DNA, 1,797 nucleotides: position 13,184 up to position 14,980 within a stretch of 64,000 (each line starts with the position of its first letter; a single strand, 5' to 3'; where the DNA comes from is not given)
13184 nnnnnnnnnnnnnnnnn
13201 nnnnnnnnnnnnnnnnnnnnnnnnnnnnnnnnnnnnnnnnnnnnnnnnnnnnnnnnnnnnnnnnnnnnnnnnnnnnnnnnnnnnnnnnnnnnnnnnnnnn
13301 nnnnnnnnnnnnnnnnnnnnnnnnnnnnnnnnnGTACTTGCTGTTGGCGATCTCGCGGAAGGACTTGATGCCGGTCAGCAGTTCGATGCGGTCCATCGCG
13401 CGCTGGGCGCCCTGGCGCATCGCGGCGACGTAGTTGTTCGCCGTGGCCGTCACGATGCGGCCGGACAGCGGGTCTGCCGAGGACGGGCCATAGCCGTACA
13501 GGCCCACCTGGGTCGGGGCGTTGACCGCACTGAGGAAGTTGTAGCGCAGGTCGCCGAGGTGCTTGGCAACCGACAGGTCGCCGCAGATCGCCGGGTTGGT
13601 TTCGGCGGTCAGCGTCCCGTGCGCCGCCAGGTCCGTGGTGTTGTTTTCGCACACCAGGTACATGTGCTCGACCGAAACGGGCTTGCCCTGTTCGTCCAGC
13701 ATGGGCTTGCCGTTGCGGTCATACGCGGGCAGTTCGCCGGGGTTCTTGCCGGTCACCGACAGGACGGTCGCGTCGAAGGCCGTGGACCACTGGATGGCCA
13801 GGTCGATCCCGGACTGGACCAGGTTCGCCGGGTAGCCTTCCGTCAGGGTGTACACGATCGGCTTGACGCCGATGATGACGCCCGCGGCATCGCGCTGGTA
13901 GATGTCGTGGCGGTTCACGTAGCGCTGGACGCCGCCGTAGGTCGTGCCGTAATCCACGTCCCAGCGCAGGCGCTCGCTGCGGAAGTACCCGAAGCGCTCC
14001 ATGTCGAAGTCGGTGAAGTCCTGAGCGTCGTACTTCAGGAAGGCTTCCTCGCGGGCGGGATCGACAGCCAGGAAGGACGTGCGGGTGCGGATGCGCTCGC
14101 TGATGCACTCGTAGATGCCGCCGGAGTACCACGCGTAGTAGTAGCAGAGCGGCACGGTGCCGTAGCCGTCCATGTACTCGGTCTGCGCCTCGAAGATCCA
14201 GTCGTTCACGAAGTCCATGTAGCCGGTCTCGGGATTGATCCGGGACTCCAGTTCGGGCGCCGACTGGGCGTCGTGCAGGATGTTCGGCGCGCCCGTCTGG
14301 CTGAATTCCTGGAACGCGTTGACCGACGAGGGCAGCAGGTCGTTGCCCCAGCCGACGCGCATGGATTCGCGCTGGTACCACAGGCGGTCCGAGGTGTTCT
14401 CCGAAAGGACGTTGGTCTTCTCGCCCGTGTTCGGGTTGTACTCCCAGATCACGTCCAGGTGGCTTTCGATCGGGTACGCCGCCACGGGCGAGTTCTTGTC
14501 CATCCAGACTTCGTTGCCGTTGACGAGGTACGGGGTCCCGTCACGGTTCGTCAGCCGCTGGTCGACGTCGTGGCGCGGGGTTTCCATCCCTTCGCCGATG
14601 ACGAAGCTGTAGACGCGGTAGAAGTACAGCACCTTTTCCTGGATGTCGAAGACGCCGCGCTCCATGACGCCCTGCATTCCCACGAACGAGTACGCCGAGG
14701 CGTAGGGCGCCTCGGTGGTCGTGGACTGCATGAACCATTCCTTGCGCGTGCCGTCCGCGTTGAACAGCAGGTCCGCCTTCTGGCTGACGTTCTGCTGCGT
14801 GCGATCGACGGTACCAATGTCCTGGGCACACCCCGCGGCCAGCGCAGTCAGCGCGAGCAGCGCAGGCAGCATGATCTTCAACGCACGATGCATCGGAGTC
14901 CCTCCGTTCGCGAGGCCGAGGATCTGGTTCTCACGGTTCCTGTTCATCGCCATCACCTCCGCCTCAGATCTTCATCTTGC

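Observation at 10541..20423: Tandem pair of giant paralogous lipoprotein metzincin-like proteases (1450 and 1819 aa)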

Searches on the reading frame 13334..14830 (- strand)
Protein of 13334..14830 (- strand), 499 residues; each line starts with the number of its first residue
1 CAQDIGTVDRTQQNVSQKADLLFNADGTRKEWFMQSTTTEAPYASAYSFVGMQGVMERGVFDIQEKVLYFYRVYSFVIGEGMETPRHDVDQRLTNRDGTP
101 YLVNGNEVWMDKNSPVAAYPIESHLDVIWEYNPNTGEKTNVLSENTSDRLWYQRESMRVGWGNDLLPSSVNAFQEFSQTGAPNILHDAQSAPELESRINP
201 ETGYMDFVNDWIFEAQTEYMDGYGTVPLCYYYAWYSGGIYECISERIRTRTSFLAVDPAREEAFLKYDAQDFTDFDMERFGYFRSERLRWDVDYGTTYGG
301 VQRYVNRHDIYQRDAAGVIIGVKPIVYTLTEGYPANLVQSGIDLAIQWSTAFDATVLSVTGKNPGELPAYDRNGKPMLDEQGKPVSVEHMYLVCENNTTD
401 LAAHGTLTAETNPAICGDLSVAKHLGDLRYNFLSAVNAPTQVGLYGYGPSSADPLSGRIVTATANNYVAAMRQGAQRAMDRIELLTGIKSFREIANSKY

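Call 33: find_related_loci(query=A3, collection=genome_contigs, flank=10000)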
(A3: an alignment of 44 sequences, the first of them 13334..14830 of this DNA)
Query A3 (499 aa) in genome_contigs; peptide patterns used: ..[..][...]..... (x = any residue, [..] = any of these).
600 stretches matched a pattern (row limit reached: there are more); 50 encode a relative of the query (tblastn E <= 1e-3); 50 distinct loci.
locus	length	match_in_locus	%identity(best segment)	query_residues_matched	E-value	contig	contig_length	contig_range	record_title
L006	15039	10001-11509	62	1-499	0e+0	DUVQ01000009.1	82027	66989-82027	MAG TPA_asm: Oligoflexales bacterium isolate AS08sgBPME_423 9809_AS08, whole genome shotgun sequence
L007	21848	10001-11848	31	1-499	1e-86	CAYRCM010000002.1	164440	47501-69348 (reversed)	MAG TPA_asm: uncultured Myxococcales bacterium isolate binchicken_co66_105 genome assembly, contig: NODE_139_length_1644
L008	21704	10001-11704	31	1-497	6e-77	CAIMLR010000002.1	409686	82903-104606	MAG: uncultured Myxococcales bacterium isolate A14_bin-1730 genome assembly, contig: bin-1730:02/50, whole genome shotgu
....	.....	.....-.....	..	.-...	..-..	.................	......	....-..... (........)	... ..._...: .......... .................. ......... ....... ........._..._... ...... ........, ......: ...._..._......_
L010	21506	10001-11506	30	7-499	2e-64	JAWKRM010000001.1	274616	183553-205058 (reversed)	MAG: Polyangiales bacterium isolate ABC2.82 ABC2.82.fa-1, whole genome shotgun sequence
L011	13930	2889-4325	31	29-494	3e-63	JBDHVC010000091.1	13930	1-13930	MAG: Sandaracinaceae bacterium isolate AS-MESO-3CA.302 NODE_19003_length_13930_cov_17.561250, whole genome shotgun seque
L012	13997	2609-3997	31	5-488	6e-61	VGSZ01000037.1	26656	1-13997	MAG: Deltaproteobacteria bacterium isolate K_DeepCast_35m_m1_088 K_DeepCast_35m_m1_088_Ga0194129_10002624, whole genome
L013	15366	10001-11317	30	1-487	6e-61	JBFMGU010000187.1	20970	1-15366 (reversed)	MAG: Myxococcota bacterium isolate MAG305 MAG305_187, whole genome shotgun sequence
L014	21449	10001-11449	35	1-499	1e-95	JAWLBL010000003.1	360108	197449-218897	MAG: Myxococcota bacterium isolate 15dZY3.bin.102 NODE_36_length_360108_cov_87.259230, whole genome shotgun sequence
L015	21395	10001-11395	31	1-499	6e-59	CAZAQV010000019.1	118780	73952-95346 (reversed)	MAG TPA_asm: uncultured Polyangiales bacterium isolate SRP321284_co1_289 genome assembly, contig: NODE_155_length_118780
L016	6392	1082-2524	31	5-484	7e-58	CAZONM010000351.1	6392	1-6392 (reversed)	MAG TPA_asm: uncultured Myxococcales bacterium isolate binchicken_co16_62 genome assembly, contig: NODE_19941_length_639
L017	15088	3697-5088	32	5-494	3e-57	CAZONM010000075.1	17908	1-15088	MAG TPA_asm: uncultured Myxococcales bacterium isolate binchicken_co16_62 genome assembly, contig: NODE_5244_length_1790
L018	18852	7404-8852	31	3-493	6e-64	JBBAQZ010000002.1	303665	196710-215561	MAG: Myxococcaceae bacterium isolate EUL_206 ctg2-EUL_206, whole genome shotgun sequence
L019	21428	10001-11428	28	1-487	1e-46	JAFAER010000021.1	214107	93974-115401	MAG: Proteobacteria bacterium isolate OH_SBlB_141 k127_1580259, whole genome shotgun sequence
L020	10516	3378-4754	27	1-498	1e-42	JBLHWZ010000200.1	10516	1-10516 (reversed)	MAG: Bradymonadia bacterium isolate 3300046534_141 Ga0491194_0016038, whole genome shotgun sequence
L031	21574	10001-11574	51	38-487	1e-17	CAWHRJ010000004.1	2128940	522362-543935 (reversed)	MAG: uncultured proteobacterium isolate MFD06714.bin.2.117 genome assembly, contig: contig_17567, whole genome shotgun s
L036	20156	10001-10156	46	424-475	7e-10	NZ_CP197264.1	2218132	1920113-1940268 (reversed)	Vibrio harveyi strain DSM-19623 chromosome 2, complete sequence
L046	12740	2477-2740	33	397-483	9e-7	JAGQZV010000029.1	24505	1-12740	MAG: Bdellovibrionales bacterium isolate HKST-UBA01 NODE_30_length_24505_cov_2.902080, whole genome shotgun sequence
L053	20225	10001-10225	32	279-354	2e-5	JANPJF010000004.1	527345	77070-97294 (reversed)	MAG: Chthonomonas sp. isolate VAR_61_metabat_446 VAR_61_k141_1739830, whole genome shotgun sequence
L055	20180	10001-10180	32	423-482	2e-4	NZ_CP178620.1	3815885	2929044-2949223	Bdellovibrio sp. HCB290 chromosome, complete genome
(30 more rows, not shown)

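Call 36: search_protein_families(library=pfam, proteins=[L036:8921-13039:+], max_evalue=1)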
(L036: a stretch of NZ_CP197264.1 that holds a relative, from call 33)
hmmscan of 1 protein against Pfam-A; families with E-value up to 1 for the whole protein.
L036:8921-13039:+ (1373 aa): 8 families
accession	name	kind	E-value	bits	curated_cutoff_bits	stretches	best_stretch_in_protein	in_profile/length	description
PF16313.11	DUF4953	-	6e-06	26.1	24.2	1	589-662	15-97/316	Met-zincin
PF10462.15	Peptidase_M66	-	1.4e-05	24.7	20.6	1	585-624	190-229/306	Peptidase M66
PF13688.12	Reprolysin_5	-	0.0011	19.7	27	1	581-633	135-188/196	Metallo-peptidase family M12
PF05572.19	Peptidase_M43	-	0.0012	19.2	23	1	583-609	64-90/152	Pregnancy-associated plasma protein-A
PF00413.30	Peptidase_M10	-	0.0054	17.1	24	1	542-616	89-137/159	Matrixin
PF13582.12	Reprolysin_3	-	0.011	16.6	22.4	1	583-603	102-122/123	Metallo-peptidase family M12B Reprolysin-like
PF13583.11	Reprolysin_4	-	0.043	13.9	22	1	585-616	134-164/203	Metallo-peptidase family M12B Reprolysin-like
PF01421.25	Reprolysin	-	0.18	12.3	20.8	1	576-605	120-149/200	Reprolysin (M12B) family zinc metalloprotease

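Call 37: search_protein_families(library=ncbifam, proteins=[L036:8921-13039:+], max_evalue=1)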
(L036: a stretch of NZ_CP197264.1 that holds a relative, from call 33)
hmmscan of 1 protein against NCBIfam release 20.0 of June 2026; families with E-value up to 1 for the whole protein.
L036:8921-13039:+ (1373 aa): 8 families
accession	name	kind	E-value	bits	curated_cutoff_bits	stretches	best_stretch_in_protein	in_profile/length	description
TIGR03952.1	metzin_BF0631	equivalog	0.00039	19.5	208.1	1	577-612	222-257/351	zinc-dependent metalloproteinase lipoprotein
NF033511.1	metallo_CpaA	exception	0.00066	18.1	750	1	590-639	496-546/575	metalloendopeptidase CpaA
NF052434.1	Mep72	equivalog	0.0027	16.3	645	1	588-615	135-161/573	biofilm-associated metzincin protease Mep72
NF038115.1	SVAGG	subfamily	0.015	14.4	150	1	564-612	150-201/407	SVAGG family GlyGly-CTERM protein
NF045530.1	LegP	equivalog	0.018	14.6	300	1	588-617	140-168/244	Dot/Icm T4SS effector Zinc-dependent metalloprotease LegP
NF010086.0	PRK13571.1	equivalog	0.041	12.4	693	1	1063-1117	89-143/510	anthranilate synthase component I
NF041905.1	MXAN_2677_2678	equivalog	0.079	12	250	1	588-605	185-202/283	myxosortase-dependent metalloprotease, MXAN_2677/MXAN_2678 family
NF033823.0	archmetzin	subfamily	0.22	11.5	145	0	587-603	122-138/170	archaemetzincin family Zn-dependent metalloprotease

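Call 44: predict_structure(alignment_id=A3)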
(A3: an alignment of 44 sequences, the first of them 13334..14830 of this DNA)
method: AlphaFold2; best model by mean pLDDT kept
length: 499 residues; sequences in the alignment: 44
mean_pLDDT: 88.7   pTM: 0.89
mean pLDDT of the five models: 88.7, 87.3, 86.9, 86.9, 86.3
residues with pLDDT >= 90: 312; 70-90: 145; 50-70: 38; < 50: 4
segments of 3 or more residues with pLDDT < 50: none
pLDDT, mean of each block of 10 residues (from residue 1): 72 93 96 95 84 92 97 83 66 94 88 89 96 88 94 96 79 56 87 94 96 85 85 58 85 96 89 87 87 84 92 95 97 94 94 96 98 96 97 97 94 97 96 90 73 94 91 87 91 72
secondary structure, 60 per line:
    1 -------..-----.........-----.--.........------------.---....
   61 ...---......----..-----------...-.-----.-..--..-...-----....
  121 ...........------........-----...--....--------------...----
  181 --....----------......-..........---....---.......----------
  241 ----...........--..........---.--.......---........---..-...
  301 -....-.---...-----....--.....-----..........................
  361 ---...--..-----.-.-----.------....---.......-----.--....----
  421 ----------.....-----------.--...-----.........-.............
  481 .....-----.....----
elements in order: E15-17 H18-22 E32-40 E57-63 E67-72 E90-92 E109-111 E117-131 E138-145 E156-159 E183-186 E197-199 E204-213 E217-220 E224-227 E245-255 H258-267 H274-280 E284-291 E302-305 E311-313 E319-322 E325-329 H335-360 E391-394 H398-404 H413-416 E431-435 E450-452 E458-466 H468-485 H491-495

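Call 65: search_protein_families(library=pfam, proteins=[L053:9125-11917:+, L046:1403-4471:+, L055:8969-12415:+, L031:10351-13839:+], max_evalue=0.01)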
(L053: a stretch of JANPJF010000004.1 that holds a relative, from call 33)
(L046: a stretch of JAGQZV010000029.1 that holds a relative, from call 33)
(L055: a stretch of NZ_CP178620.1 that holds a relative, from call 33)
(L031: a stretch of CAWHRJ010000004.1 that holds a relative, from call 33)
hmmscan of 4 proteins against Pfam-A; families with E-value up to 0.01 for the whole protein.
L053:9125-11917:+ (931 aa): 9 families
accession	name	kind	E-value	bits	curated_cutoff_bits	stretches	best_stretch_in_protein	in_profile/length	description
PF16313.11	DUF4953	-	4e-56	191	24.2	1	526-843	5-312/316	Met-zincin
PF17148.9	DUF5117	-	5.4e-19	69.2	27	1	130-325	9-189/189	Domain of unknown function (DUF5117)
PF17162.9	DUF5118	-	1.2e-05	25.4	27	1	64-104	3-44/50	Domain of unknown function (DUF5118)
PF13583.11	Reprolysin_4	-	9.1e-05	22.6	22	1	509-559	109-161/203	Metallo-peptidase family M12B Reprolysin-like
PF13582.12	Reprolysin_3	-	0.00011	23.2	22.4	1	521-550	92-122/123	Metallo-peptidase family M12B Reprolysin-like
PF13688.12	Reprolysin_5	-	0.00037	21.2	27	1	529-581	135-186/196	Metallo-peptidase family M12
PF12388.14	Peptidase_M57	-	0.0018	18.4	21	1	520-612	119-210/212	Dual-action HEIGH metallo-peptidase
PF13574.12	Reprolysin_2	-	0.0023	18.3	27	1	526-582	116-173/195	Metallo-peptidase family M12B Reprolysin-like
PF00413.30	Peptidase_M10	-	0.0083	16.4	24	0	532-553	106-127/159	Matrixin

L046:1403-4471:+ (1023 aa): 3 families
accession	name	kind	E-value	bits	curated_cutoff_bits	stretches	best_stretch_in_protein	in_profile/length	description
PF16313.11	DUF4953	-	1e-07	31.9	24.2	1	580-610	5-35/316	Met-zincin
PF00413.30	Peptidase_M10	-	0.0049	17.2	24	1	588-605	108-125/159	Matrixin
PF13582.12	Reprolysin_3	-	0.0083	17.1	22.4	0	587-604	105-122/123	Metallo-peptidase family M12B Reprolysin-like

L055:8969-12415:+ (1149 aa): 1 family
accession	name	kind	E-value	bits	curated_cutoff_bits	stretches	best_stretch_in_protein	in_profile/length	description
PF16313.11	DUF4953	-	8.2e-13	48.7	24.2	1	598-743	17-166/316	Met-zincin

L031:10351-13839:+ (1163 aa): 2 families
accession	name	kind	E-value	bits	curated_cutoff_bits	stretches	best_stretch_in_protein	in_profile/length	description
PF16313.11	DUF4953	-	1.7e-09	37.8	24.2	1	571-664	8-100/316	Met-zincin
PF13688.12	Reprolysin_5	-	0.0061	17.2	27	0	580-607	145-164/196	Metallo-peptidase family M12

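Call 73: search_solved_structures(query=L053:9125-11917:+, max_evalue=1)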
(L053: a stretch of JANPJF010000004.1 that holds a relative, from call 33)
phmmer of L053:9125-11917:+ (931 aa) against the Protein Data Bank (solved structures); distinct sequences matched with E-value up to 1: 4.
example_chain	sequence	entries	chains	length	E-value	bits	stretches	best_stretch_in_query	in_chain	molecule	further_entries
28jw_m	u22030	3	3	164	0.21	12.7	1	722-813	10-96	uS13c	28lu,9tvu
4l63_A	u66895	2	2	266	0.76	10.9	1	501-553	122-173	ECXA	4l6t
5tl4_A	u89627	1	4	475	0.92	10.6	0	653-718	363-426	Vanillate/3-O-methylgallate O-demethylase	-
5x1i_A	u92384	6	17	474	0.99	10.5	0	653-718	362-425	Vanillate/3-O-methylgallate O-demethylase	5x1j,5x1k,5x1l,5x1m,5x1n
